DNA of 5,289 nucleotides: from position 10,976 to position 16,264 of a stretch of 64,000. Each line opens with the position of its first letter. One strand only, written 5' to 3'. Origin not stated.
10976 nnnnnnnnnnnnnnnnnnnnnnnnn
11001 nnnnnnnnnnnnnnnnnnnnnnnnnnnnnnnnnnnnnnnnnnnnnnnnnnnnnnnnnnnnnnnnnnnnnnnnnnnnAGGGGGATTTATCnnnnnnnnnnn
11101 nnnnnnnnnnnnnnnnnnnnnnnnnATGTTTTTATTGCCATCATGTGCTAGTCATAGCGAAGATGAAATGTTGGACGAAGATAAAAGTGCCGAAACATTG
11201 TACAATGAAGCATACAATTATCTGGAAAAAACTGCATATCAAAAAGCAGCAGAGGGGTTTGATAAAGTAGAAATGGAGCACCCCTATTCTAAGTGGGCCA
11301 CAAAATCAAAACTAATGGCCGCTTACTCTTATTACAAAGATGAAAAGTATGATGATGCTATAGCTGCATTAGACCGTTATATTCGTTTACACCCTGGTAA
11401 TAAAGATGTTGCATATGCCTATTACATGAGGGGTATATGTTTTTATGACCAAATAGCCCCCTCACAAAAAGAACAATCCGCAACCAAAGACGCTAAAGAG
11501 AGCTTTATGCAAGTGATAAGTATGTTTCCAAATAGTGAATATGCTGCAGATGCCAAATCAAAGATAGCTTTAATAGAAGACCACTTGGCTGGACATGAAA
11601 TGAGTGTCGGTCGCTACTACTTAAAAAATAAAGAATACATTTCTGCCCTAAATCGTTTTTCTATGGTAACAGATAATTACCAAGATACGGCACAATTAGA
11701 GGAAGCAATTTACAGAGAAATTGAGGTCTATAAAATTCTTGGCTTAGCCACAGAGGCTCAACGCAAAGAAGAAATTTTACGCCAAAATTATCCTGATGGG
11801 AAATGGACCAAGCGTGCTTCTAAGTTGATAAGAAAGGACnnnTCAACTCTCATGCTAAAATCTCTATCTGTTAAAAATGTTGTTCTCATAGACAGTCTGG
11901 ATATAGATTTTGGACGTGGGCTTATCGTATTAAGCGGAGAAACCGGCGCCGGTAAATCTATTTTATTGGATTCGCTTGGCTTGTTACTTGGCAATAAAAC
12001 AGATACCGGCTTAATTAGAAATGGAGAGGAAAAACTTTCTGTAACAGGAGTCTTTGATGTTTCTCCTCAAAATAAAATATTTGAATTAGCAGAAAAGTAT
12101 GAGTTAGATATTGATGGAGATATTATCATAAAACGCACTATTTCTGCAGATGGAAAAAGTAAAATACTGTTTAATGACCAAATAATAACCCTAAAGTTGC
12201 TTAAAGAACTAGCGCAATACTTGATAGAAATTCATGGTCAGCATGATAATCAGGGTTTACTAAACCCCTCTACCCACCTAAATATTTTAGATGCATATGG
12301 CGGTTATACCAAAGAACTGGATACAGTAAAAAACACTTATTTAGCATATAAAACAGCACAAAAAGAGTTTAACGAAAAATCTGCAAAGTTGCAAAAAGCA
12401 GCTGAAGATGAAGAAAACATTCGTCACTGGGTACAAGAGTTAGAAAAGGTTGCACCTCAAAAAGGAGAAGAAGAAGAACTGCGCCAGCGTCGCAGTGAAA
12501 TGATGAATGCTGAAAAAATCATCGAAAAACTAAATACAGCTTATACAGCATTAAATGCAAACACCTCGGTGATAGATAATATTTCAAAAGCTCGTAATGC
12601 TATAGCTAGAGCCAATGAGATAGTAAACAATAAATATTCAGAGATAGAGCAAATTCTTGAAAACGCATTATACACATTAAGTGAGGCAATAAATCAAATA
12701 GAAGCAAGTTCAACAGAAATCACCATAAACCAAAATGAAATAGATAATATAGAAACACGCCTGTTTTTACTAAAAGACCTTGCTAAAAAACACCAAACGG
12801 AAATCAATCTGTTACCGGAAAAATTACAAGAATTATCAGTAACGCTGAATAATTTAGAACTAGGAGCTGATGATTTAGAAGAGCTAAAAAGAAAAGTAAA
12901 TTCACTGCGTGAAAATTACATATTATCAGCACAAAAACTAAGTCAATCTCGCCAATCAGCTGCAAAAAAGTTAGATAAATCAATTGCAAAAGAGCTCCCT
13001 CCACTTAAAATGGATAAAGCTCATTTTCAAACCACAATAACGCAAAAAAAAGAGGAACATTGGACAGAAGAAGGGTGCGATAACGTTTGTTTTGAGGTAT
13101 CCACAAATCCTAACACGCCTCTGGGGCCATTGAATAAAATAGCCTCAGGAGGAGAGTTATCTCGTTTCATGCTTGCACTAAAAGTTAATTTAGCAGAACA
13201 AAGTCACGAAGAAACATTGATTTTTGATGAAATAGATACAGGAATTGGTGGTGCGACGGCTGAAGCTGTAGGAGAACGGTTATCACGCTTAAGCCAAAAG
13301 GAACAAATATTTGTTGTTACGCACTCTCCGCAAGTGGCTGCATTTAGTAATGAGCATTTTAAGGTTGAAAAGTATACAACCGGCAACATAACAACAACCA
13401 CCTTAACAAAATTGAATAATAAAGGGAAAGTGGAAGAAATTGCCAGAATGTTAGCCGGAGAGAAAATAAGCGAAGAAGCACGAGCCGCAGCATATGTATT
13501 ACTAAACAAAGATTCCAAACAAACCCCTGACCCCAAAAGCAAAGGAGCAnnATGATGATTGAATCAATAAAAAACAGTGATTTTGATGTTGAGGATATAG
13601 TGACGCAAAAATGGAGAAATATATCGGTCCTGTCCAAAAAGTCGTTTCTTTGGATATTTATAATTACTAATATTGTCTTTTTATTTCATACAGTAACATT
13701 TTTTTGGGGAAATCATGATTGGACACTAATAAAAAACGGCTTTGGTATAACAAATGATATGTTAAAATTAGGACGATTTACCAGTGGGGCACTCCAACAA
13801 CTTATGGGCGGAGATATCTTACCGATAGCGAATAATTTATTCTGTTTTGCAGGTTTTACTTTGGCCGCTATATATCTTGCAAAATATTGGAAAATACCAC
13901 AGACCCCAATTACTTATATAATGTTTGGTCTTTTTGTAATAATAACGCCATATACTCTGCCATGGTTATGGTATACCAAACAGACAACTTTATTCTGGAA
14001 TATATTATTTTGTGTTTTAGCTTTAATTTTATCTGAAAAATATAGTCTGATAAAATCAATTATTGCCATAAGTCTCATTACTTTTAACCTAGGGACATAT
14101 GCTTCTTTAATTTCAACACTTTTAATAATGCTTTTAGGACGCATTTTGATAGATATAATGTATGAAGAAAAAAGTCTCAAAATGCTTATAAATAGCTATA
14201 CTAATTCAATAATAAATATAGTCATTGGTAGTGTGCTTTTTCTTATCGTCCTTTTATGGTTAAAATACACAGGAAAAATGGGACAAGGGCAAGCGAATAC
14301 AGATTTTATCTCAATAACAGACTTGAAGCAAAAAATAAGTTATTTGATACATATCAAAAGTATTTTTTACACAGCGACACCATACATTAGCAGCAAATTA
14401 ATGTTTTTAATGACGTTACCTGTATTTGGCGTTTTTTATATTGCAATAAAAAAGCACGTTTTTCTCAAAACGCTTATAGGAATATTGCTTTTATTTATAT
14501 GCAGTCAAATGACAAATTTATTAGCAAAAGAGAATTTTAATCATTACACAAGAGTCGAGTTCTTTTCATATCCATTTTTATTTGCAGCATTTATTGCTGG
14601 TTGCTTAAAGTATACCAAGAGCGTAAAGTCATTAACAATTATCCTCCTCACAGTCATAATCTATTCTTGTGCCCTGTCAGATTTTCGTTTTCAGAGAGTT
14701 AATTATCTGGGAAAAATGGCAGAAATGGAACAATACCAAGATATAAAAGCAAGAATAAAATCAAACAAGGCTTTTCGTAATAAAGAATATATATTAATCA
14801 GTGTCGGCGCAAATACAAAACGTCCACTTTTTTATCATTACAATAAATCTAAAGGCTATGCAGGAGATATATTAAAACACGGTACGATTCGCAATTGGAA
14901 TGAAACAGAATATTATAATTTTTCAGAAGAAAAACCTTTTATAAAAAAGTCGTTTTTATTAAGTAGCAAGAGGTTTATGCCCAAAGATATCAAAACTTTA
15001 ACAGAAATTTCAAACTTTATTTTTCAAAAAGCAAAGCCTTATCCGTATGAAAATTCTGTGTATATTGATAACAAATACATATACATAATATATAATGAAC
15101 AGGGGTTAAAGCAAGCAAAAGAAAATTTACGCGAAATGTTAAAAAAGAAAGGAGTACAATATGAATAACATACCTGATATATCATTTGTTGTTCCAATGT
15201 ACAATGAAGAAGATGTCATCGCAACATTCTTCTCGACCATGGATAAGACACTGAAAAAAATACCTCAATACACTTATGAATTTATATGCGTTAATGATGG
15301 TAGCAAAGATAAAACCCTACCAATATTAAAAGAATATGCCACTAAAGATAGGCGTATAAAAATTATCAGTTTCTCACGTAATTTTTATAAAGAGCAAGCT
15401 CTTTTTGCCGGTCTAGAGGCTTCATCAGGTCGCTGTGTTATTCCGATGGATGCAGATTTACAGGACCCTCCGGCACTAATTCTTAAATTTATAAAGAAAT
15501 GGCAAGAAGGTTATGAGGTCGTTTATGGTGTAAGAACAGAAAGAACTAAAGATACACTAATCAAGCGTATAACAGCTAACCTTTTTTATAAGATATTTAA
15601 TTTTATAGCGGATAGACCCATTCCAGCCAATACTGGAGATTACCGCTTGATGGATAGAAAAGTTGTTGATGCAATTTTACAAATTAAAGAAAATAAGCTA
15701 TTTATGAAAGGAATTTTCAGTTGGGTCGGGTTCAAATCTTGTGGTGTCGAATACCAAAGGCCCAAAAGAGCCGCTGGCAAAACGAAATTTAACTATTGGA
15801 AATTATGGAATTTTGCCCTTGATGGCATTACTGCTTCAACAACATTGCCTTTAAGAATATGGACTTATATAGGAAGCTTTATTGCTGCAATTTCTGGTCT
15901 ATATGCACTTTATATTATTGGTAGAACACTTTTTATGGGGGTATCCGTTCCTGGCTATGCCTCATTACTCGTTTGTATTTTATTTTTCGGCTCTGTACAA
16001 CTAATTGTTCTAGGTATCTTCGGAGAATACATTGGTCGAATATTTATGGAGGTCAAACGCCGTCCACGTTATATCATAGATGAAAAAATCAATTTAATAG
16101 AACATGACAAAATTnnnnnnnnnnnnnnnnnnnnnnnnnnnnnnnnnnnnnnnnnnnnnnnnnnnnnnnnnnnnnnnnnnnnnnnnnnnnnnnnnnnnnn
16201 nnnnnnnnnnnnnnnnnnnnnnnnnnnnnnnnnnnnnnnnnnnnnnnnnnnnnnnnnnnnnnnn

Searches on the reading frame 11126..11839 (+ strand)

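Call 38: search_protein_families(library=pfam, proteins=[window:11126-11839:+], max_evalue=0.001)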
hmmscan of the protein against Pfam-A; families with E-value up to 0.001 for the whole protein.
window:11126-11839:+ (238 aa): 6 families
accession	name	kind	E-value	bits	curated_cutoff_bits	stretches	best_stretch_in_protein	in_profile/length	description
PF13525.12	YfiO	-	1e-54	185.9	25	1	19-215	2-201/203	Outer membrane lipoprotein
PF13512.12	TPR_18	-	7.9e-22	78.4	21.9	1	19-146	7-144/145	Tetratricopeptide repeat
PF13174.12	TPR_6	-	1.4e-09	38.4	26.3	0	63-91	4-32/33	Tetratricopeptide repeat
PF07719.23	TPR_2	-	3.1e-06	27.3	27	0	66-92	8-34/34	Tetratricopeptide repeat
PF13432.12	TPR_16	-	3.5e-06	27.8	32.7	1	63-109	1-44/65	Tetratricopeptide repeat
PF13428.12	TPR_14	-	0.00055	20.8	23.5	0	63-99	5-41/44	Tetratricopeptide repeat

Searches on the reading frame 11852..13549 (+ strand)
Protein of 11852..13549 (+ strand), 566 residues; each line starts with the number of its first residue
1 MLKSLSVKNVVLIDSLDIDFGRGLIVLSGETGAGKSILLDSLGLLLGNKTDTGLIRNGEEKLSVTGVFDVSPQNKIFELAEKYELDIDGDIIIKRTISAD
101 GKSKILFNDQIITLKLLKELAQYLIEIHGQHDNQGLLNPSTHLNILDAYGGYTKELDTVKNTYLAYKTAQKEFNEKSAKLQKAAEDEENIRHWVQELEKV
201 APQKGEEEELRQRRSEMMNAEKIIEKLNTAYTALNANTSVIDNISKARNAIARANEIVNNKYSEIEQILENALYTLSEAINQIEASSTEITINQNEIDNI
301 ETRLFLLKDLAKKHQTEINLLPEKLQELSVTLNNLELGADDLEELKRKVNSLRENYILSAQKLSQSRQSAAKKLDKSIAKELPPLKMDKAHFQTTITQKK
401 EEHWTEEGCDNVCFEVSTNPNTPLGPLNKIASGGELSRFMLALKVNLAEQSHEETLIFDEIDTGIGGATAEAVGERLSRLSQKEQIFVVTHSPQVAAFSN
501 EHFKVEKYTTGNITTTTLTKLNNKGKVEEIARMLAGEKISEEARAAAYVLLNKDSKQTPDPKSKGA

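Call 38: search_protein_families(library=pfam, proteins=[window:11852-13549:+], max_evalue=0.001)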
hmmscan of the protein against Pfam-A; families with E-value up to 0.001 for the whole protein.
window:11852-13549:+ (566 aa): 6 families
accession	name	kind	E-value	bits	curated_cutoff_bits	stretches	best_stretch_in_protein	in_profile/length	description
PF02463.25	SMC_N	-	5.3e-14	52.6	40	1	2-511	2-217/220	RecF/RecN/SMC N terminal domain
PF13476.12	AAA_23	-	7.2e-13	50.1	27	1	4-228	1-194/201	AAA domain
PF13175.12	AAA_15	-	7.5e-07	29.5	32.1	1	1-496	1-374/374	AAA ATPase domain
PF13304.12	AAA_21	-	7.5e-06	26.6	27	0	447-495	252-302/304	AAA domain, putative AbiEii toxin, Type IV TA system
PF13401.12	AAA_22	-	0.00012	22.9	27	0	20-58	3-33/130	AAA domain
PF13555.12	AAA_29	-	0.00064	19.9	27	0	2-48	1-48/61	P-loop containing region of AAA domain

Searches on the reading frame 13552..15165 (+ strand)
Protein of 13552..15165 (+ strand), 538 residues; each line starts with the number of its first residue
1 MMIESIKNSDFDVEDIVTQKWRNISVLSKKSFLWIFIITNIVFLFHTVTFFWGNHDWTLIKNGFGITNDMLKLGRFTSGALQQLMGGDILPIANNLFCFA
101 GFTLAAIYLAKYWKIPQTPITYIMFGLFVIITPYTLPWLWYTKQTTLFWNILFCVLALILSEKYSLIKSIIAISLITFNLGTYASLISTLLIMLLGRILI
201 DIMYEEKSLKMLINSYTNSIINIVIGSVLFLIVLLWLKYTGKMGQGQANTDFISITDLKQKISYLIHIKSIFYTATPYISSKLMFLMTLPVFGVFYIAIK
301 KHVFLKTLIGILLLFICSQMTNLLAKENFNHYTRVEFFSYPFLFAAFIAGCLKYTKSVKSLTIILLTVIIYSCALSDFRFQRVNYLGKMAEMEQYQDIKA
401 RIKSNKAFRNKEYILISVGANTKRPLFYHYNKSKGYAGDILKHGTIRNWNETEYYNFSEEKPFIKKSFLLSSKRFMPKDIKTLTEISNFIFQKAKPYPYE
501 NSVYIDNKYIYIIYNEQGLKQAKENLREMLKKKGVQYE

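Call 38: search_protein_families(library=pfam, proteins=[window:13552-15165:+], max_evalue=0.001)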
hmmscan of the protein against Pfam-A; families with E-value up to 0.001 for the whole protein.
window:13552-15165:+ (538 aa): 1 family
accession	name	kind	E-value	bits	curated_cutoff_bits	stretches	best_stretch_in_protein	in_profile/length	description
PF14264.12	Glucos_trans_II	-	1.1e-10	41.6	30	1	67-324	23-290/317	Glucosyl transferase GtrII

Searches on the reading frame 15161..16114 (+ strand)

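Call 38: search_protein_families(library=pfam, proteins=[window:15161-16114:+], max_evalue=0.001)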
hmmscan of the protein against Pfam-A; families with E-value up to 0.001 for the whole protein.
window:15161-16114:+ (318 aa): 2 families
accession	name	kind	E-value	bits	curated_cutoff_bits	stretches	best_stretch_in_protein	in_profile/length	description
PF00535.33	Glycos_transf_2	-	6.8e-32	111.1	23.3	1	8-172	1-167/168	Glycosyl transferase family 2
PF13641.12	Glyco_tranf_2_3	-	0.0006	20.3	27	0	5-125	1-123/230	Glycosyltransferase like family 2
